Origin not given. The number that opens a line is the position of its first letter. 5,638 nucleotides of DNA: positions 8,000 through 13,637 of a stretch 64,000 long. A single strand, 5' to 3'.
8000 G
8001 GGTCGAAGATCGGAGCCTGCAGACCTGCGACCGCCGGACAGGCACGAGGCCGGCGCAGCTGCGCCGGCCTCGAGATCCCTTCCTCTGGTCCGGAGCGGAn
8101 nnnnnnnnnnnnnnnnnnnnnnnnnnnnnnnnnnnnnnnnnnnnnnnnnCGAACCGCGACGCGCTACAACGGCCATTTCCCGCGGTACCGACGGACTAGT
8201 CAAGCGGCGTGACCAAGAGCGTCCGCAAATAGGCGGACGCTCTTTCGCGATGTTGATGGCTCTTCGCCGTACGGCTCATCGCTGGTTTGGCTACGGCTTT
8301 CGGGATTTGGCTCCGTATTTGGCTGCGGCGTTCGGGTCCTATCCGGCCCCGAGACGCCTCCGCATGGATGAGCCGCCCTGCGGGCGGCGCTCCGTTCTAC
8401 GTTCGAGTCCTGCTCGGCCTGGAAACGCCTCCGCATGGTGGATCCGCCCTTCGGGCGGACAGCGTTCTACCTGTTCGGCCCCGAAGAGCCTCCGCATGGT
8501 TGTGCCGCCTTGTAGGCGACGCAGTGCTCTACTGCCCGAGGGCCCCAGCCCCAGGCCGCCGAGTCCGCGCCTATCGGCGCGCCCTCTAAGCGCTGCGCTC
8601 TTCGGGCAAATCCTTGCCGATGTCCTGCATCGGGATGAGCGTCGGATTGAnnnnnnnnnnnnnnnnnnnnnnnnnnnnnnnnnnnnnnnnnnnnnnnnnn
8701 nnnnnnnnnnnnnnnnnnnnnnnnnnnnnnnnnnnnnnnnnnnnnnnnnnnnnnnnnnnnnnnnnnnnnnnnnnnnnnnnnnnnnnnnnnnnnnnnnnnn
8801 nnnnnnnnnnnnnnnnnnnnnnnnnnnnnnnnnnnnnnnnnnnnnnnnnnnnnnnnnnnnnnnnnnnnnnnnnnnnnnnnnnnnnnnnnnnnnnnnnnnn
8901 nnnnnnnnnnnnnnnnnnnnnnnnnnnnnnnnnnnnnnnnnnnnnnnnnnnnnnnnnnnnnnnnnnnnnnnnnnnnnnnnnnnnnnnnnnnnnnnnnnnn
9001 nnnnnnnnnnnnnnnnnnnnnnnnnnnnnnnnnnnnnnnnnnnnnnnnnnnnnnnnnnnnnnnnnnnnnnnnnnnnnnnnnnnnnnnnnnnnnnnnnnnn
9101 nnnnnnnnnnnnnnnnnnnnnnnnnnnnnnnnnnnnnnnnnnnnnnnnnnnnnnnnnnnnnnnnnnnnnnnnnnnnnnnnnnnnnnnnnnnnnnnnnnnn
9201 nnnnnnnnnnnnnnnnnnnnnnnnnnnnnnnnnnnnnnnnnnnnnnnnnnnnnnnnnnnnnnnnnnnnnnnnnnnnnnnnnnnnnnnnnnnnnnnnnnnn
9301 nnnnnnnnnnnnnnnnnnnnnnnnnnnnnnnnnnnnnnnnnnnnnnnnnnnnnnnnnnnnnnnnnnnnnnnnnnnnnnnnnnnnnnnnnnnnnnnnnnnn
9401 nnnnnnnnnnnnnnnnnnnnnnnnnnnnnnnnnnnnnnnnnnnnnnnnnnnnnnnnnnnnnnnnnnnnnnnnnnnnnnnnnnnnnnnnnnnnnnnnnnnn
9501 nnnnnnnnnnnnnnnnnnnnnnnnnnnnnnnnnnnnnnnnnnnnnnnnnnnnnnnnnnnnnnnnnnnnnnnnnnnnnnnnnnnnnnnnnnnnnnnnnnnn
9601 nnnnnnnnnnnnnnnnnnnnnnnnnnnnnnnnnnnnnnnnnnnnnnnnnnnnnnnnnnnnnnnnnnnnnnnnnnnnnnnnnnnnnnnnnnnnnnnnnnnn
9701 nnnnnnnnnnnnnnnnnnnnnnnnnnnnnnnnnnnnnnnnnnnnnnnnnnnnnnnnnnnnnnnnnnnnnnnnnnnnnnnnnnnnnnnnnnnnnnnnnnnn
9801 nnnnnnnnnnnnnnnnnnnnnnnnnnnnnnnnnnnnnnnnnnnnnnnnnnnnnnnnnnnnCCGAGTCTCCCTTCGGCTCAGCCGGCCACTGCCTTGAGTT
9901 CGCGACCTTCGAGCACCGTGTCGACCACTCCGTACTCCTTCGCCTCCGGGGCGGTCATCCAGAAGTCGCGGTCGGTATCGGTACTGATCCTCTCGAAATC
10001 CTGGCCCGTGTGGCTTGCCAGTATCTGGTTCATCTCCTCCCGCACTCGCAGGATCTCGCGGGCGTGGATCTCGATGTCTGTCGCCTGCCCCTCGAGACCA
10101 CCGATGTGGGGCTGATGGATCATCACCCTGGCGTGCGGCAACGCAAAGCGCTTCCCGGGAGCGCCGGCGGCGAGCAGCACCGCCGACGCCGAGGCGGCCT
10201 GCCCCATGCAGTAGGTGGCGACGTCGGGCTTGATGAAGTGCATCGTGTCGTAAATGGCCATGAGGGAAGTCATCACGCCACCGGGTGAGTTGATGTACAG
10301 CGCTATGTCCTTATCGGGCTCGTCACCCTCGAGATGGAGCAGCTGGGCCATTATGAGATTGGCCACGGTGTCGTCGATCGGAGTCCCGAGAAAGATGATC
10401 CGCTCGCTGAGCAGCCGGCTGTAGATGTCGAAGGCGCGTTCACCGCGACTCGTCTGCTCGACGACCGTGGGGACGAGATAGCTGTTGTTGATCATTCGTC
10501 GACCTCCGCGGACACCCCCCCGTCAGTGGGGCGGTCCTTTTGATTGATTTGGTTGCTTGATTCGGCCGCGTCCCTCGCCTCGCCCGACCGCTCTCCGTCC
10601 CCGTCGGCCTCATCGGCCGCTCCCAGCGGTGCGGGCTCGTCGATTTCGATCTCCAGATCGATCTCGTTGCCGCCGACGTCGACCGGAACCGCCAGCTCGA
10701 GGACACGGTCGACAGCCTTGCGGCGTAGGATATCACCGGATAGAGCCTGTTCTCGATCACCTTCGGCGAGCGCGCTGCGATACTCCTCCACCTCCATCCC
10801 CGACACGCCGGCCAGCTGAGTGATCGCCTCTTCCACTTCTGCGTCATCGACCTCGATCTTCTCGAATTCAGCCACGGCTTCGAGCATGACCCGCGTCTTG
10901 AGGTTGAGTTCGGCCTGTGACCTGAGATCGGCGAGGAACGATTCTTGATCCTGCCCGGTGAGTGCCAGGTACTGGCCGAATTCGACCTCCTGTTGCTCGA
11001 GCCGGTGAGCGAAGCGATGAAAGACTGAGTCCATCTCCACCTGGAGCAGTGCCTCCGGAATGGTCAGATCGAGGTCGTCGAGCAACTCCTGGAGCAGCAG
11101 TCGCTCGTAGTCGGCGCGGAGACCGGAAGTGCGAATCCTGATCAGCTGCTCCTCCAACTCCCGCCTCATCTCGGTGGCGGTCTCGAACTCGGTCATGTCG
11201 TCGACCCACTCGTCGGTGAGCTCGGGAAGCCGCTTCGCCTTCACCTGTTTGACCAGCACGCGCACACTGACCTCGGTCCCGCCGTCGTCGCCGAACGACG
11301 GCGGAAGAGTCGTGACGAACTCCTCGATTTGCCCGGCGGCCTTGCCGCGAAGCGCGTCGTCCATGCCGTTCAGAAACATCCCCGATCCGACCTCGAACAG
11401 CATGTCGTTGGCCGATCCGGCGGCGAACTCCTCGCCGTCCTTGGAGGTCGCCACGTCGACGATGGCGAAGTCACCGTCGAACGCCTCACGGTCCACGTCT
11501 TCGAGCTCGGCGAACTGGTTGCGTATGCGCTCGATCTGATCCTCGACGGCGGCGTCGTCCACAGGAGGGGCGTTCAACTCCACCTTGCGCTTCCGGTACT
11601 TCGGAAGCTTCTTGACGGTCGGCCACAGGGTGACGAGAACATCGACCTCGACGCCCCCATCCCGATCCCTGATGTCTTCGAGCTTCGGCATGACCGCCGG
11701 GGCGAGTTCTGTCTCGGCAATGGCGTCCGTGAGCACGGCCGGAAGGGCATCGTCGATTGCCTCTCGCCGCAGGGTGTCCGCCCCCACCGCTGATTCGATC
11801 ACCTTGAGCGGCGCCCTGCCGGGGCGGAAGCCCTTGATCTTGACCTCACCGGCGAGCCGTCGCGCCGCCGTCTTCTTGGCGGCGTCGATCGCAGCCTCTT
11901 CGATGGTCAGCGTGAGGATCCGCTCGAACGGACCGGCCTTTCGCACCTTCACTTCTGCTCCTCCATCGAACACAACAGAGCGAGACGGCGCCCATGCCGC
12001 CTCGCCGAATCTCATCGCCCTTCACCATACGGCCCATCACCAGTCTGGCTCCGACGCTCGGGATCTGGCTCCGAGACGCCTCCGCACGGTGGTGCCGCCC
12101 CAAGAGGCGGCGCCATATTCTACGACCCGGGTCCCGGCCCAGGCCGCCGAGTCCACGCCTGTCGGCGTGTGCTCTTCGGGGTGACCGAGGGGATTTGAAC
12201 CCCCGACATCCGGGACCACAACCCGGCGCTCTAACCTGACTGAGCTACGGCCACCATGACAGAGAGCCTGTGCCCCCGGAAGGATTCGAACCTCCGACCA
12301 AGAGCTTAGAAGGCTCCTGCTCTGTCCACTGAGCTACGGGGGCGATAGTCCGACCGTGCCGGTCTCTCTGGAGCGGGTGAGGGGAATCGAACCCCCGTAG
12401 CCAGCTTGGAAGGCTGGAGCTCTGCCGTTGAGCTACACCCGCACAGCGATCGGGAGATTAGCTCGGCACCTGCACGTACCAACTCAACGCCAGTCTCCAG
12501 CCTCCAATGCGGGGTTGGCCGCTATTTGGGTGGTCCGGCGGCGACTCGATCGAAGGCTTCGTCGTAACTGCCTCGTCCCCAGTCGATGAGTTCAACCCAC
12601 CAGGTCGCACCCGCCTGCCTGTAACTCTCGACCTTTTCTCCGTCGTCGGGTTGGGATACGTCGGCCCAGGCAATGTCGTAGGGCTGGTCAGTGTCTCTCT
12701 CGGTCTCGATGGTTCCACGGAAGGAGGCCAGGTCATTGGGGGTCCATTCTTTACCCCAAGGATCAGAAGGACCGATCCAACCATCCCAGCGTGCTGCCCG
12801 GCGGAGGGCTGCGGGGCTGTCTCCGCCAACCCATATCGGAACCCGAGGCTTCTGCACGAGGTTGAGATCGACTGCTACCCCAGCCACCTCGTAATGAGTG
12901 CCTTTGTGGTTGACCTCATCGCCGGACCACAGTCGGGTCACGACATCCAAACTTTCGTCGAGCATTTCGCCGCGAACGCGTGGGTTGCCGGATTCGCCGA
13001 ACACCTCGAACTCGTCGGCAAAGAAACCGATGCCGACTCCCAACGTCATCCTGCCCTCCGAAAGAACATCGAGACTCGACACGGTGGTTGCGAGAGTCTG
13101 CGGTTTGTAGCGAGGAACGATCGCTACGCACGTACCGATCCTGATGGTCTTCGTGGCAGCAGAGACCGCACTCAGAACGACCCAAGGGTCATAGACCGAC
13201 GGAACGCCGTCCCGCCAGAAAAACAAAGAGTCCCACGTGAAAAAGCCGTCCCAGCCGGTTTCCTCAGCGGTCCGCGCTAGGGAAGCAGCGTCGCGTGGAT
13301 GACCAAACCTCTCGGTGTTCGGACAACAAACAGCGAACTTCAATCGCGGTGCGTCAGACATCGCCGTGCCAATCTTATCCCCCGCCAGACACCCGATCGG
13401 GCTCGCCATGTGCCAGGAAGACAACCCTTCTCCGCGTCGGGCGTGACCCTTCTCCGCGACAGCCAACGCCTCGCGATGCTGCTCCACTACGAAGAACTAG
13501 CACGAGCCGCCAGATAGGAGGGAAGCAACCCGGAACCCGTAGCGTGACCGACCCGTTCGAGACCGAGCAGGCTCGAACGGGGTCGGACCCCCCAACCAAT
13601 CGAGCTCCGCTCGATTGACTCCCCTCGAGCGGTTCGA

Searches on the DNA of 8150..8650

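Call 29: search_rna_families(source=window, start=8150, end=8650, threshold=evalue, max_evalue=10, show_alignments=2)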
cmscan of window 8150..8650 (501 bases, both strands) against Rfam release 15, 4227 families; matches with E-value up to 10: 5.
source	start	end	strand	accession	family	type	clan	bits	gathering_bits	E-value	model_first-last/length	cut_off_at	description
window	8213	8259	+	RF00735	mir-367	Gene; miRNA;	-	21.9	54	0.038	1-68/68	no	mir-367 microRNA precursor family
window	8218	8282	-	RF01411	BsrF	Gene; sRNA;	-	17.8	50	0.91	1-113/113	no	BsrF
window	8314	8398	+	RF00106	RNAI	Gene; antisense;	-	15.9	47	2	1-102/102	no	RNAI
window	8394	8519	-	RF00625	P11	Gene;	-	13.6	70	1.3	1-139/139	no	Pseudomonas sRNA P11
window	8215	8244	-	RF02867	ncS011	Gene; sRNA;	-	10.7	48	2.6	174-203/207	no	Burkholderia sRNA 11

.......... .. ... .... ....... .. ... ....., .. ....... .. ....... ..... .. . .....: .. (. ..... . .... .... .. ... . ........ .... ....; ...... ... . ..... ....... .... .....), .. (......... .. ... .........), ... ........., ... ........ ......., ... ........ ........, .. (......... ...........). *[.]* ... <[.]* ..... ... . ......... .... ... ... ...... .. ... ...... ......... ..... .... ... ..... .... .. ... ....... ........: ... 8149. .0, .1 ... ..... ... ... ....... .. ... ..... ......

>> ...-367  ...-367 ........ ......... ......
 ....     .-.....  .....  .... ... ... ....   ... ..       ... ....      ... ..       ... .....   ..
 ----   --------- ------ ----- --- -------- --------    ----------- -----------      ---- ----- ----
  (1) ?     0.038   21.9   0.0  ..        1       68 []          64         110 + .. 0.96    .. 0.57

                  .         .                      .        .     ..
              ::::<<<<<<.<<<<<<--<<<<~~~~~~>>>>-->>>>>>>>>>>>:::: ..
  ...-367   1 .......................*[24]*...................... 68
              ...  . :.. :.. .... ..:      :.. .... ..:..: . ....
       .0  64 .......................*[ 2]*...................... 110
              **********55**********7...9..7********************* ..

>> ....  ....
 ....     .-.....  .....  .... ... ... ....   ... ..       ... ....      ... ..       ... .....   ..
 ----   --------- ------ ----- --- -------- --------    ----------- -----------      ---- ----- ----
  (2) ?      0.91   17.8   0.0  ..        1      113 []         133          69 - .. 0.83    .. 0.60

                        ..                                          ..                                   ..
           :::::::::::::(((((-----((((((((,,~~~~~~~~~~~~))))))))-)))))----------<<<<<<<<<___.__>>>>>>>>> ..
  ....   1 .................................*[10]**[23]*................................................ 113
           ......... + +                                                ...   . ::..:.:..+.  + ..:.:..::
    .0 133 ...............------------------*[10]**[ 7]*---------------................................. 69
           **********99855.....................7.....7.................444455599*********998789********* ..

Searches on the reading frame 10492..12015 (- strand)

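Call 75: search_protein_families(library=pfam, proteins=[window:10492-12015:-], max_evalue=0.00001)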
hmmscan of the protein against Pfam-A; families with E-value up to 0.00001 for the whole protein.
window:10492-12015:- (507 aa): 3 families
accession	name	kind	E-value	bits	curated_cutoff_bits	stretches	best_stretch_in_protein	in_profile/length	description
PF05698.19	Trigger_C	-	1.9e-28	100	22.7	1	281-440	3-162/162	Bacterial trigger factor protein (TF) C-terminus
PF05697.18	Trigger_N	-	1.1e-27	97.5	22.2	1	21-164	2-144/144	Bacterial trigger factor protein (TF)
PF00254.34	FKBP_C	-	7.1e-06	26.7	21.1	0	177-246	4-76/94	FKBP-type peptidyl-prolyl cis-trans isomerase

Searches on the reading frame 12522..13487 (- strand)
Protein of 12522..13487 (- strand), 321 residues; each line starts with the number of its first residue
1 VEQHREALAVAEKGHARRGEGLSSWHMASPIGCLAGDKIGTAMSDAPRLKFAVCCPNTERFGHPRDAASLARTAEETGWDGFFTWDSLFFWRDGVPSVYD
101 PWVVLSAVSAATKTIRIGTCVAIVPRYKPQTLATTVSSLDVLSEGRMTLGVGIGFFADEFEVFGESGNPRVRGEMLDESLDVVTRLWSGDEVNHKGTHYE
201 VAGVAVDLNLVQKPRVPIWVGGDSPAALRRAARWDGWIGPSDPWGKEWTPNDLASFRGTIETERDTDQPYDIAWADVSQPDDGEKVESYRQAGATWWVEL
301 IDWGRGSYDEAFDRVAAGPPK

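Call 75: search_protein_families(library=pfam, proteins=[window:12522-13487:-], max_evalue=0.00001)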
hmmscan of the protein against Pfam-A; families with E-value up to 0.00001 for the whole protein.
window:12522-13487:- (321 aa): 1 family
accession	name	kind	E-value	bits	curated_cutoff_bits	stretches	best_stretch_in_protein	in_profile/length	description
PF00296.26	Bac_luciferase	-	4.7e-43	148.2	27.9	1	62-237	20-188/314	Luciferase-like monooxygenase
